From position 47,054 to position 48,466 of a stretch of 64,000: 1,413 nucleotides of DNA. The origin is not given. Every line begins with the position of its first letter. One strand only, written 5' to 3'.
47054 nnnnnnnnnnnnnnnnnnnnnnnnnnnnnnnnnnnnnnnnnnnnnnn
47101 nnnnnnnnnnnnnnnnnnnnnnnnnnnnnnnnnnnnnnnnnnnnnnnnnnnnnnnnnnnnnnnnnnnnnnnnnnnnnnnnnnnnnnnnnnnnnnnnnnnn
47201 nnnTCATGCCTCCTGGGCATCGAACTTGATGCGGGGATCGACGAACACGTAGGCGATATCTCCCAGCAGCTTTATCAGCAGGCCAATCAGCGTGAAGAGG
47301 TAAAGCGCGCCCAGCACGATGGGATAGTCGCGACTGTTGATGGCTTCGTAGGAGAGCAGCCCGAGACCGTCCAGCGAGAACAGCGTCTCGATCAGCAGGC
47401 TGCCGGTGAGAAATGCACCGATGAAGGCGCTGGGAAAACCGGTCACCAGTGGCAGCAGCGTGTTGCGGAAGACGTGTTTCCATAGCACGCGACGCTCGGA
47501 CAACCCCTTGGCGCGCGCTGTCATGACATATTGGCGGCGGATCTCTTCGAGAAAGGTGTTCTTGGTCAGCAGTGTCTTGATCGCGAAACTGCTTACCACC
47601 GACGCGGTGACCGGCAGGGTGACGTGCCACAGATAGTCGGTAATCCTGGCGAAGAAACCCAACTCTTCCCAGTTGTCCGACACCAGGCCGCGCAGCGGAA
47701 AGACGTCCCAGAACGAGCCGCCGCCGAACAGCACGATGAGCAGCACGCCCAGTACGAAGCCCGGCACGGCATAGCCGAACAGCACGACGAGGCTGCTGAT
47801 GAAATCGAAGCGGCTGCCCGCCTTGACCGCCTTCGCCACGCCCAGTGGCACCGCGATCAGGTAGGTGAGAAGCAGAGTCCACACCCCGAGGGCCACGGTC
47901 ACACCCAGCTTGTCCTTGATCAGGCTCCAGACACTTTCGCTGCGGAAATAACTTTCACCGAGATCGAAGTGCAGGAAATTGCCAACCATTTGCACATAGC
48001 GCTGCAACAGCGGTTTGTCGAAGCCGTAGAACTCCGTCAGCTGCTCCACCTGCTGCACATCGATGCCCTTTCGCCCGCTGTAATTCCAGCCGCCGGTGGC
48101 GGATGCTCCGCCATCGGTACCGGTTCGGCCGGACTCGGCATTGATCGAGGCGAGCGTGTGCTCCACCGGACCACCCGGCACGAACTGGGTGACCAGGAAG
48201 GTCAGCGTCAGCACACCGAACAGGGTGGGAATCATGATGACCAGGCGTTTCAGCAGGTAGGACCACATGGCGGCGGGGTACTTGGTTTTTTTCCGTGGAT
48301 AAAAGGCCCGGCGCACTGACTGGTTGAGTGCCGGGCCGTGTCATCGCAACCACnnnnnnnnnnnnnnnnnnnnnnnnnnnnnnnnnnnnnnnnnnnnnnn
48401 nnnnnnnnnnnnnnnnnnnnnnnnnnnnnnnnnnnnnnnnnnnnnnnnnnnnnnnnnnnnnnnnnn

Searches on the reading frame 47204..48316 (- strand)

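Call 28: search_protein_families(library=pfam, proteins=[window:47204-48316:-], max_evalue=0.00001)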
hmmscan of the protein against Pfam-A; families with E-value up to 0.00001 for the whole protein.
window:47204-48316:- (370 aa): 1 family
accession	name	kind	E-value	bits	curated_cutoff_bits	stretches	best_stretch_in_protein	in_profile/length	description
PF00528.27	BPD_transp_1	-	2.7e-34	118.9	26.4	1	155-364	1-183/184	Binding-protein-dependent transport system inner membrane component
